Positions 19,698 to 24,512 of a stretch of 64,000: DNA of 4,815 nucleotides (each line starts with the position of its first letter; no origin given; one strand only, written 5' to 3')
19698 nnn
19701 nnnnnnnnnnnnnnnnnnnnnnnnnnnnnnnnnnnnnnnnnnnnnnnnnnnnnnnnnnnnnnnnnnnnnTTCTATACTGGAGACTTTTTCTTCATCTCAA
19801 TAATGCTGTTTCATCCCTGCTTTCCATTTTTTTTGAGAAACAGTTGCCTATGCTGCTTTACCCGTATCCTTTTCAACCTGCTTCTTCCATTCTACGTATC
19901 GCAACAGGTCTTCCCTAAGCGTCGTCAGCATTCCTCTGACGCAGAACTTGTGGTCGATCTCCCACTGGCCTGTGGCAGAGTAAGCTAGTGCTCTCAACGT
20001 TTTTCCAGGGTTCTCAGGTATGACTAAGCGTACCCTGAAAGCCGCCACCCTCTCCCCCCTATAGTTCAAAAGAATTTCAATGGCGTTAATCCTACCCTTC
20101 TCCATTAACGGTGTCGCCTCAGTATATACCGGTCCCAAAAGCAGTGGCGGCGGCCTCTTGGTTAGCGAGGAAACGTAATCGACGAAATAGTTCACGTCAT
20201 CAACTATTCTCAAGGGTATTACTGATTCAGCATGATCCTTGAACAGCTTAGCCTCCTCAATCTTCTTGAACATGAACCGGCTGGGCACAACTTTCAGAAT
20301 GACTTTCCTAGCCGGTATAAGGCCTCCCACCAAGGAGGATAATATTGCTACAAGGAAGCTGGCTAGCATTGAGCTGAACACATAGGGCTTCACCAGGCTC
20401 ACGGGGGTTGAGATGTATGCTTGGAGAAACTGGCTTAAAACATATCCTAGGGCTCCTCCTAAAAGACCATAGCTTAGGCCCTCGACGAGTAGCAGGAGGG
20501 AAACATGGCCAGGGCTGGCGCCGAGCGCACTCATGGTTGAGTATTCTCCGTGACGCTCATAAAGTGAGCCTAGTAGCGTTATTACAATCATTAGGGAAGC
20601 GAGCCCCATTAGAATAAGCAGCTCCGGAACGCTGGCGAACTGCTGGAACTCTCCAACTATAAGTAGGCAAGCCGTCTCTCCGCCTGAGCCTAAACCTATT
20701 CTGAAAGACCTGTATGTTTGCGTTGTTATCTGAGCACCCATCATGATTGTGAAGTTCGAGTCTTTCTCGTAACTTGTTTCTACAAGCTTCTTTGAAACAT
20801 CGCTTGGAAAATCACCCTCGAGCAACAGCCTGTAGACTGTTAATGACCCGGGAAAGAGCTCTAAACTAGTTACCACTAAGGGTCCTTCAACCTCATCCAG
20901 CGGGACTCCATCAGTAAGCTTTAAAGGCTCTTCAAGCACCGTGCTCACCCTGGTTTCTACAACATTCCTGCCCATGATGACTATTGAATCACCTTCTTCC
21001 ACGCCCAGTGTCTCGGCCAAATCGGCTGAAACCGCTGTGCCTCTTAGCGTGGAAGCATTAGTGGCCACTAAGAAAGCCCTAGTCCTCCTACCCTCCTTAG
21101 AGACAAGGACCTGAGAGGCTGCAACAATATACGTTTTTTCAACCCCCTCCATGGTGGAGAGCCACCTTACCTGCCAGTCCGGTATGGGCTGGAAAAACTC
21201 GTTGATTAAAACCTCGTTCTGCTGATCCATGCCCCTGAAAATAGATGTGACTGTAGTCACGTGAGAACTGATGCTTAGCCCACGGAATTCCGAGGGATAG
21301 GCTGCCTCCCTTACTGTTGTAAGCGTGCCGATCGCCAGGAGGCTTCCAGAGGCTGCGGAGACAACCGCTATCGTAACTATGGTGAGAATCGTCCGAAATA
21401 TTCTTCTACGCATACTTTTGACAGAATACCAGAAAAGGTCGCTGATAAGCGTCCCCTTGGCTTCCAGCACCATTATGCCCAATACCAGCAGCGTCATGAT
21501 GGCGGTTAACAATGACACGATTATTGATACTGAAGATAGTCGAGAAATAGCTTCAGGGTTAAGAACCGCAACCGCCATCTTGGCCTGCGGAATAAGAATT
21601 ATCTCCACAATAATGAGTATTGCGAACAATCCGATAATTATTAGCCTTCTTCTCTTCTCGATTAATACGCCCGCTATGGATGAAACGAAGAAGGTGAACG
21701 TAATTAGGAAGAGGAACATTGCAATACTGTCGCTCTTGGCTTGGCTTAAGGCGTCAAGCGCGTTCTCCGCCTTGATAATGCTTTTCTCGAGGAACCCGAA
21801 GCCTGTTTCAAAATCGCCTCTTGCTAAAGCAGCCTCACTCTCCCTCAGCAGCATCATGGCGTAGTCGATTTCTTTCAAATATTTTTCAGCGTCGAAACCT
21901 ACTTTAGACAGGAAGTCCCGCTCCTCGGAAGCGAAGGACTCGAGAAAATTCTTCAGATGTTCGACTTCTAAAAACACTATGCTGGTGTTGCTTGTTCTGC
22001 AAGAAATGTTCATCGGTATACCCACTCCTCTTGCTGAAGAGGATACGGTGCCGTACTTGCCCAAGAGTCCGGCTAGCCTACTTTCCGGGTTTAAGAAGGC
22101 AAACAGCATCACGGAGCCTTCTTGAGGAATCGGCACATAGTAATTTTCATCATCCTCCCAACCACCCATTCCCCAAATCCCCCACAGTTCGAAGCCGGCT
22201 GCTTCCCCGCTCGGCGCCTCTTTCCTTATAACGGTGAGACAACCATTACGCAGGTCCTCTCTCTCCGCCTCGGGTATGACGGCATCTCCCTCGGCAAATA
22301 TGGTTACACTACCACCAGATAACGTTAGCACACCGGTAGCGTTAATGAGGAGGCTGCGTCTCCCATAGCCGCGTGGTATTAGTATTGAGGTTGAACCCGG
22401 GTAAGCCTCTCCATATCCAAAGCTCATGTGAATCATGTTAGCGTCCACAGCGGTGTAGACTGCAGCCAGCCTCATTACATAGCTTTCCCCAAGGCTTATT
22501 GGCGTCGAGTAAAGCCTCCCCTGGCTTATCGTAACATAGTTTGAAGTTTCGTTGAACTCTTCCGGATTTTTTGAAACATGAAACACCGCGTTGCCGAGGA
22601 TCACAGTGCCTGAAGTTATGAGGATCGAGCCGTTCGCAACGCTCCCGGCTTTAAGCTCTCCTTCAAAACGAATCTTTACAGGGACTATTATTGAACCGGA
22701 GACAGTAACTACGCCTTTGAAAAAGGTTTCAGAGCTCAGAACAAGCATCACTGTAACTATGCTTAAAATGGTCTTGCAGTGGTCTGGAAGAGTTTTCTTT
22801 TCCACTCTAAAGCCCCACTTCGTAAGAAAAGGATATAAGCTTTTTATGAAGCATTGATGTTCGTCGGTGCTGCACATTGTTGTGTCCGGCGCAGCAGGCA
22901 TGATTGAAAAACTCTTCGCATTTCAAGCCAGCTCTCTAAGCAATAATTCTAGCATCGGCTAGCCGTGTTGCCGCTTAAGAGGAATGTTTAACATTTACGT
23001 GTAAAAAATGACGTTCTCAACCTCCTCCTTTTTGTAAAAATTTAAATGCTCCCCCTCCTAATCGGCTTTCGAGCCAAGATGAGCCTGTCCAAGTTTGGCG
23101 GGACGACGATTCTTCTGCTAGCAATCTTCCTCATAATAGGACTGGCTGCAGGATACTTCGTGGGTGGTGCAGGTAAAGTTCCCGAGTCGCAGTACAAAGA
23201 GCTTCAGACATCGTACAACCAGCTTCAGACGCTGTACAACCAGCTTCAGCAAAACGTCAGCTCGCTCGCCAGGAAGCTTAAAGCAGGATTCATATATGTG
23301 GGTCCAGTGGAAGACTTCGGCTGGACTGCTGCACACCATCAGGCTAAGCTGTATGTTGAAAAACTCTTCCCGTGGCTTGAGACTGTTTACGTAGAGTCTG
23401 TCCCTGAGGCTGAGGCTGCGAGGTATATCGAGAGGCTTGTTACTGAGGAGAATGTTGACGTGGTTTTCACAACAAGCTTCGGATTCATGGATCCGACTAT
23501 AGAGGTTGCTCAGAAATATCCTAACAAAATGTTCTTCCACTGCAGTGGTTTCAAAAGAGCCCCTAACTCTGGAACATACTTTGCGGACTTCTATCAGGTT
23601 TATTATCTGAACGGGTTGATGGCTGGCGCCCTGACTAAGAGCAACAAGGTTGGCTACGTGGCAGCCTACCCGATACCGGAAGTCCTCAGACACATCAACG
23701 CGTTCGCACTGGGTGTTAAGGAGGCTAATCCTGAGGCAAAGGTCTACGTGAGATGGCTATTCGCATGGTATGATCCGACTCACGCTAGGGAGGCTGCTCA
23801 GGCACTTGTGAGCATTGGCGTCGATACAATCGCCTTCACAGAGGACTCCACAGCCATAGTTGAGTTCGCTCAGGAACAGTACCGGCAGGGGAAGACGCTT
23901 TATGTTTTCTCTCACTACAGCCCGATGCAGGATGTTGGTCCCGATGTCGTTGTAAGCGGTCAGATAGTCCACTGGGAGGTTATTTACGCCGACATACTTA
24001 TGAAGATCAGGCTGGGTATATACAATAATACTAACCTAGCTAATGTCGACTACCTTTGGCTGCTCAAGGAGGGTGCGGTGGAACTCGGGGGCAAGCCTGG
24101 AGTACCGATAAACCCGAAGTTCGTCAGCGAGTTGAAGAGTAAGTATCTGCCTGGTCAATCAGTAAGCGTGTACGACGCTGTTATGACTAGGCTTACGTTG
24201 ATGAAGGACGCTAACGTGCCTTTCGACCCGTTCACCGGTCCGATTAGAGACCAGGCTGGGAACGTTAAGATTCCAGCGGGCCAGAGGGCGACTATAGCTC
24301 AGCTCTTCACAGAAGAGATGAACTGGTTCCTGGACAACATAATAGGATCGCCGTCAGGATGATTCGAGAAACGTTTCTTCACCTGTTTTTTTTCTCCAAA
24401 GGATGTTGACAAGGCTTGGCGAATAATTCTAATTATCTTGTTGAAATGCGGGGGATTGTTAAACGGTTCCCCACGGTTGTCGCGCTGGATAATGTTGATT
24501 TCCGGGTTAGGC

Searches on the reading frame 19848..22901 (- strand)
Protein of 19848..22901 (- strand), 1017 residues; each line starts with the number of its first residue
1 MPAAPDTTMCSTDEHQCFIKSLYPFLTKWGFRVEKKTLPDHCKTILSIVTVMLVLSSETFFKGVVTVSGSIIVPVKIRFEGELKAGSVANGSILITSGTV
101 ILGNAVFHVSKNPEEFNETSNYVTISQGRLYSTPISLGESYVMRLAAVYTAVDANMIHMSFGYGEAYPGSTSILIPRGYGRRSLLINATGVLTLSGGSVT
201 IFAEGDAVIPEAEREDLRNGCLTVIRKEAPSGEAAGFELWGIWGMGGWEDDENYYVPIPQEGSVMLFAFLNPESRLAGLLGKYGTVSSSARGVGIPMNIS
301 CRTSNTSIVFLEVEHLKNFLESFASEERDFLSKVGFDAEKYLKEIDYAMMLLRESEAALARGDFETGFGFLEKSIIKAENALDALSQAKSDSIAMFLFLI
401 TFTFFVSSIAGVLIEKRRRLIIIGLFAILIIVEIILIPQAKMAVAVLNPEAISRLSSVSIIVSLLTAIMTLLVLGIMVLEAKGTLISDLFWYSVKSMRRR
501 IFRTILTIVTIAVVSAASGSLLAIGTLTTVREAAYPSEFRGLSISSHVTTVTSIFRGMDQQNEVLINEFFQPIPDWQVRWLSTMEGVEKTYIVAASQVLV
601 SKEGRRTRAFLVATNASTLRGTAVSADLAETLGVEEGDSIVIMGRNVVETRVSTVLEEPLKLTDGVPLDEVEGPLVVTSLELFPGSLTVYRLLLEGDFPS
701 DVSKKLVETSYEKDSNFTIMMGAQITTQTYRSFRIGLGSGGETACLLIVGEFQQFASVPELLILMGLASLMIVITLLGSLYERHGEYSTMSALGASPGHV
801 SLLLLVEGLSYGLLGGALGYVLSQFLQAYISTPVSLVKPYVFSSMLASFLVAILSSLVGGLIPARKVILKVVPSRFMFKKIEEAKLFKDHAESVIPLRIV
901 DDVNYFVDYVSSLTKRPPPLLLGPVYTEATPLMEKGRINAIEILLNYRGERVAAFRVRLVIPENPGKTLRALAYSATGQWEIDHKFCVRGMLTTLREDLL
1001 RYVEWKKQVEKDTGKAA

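Call 49: search_protein_families(library=pfam, proteins=[window:19848-22901:-], max_evalue=0.00001)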
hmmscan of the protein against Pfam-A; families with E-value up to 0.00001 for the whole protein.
window:19848-22901:- (1017 aa): 1 family
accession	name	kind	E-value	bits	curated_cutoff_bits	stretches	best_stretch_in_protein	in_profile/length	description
PF02687.27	FtsX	-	6e-15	55.8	25.5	1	762-867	5-115/120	FtsX-like permease C-terminal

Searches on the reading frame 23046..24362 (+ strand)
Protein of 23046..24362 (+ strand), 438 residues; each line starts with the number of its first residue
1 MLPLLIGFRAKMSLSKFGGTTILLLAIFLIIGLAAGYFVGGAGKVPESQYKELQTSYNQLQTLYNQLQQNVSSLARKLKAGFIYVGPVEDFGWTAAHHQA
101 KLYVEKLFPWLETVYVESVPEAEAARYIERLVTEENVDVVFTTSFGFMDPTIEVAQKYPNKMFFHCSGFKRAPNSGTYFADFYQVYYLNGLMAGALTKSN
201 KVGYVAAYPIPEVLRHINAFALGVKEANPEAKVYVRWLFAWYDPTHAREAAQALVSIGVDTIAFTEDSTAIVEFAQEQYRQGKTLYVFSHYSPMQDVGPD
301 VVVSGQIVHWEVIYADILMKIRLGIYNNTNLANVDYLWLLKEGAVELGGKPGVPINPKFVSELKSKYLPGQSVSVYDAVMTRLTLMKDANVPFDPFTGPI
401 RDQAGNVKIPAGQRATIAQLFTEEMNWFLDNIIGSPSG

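Call 50: search_protein_families(library=pfam, proteins=[window:23046-24362:+], max_evalue=0.00001)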
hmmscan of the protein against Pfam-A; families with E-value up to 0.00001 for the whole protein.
window:23046-24362:+ (438 aa): 1 family
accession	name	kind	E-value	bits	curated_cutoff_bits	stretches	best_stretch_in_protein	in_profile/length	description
PF02608.20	Bmp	-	9.7e-42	143.4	24.1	1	78-348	2-269/301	ABC transporter substrate-binding protein PnrA-like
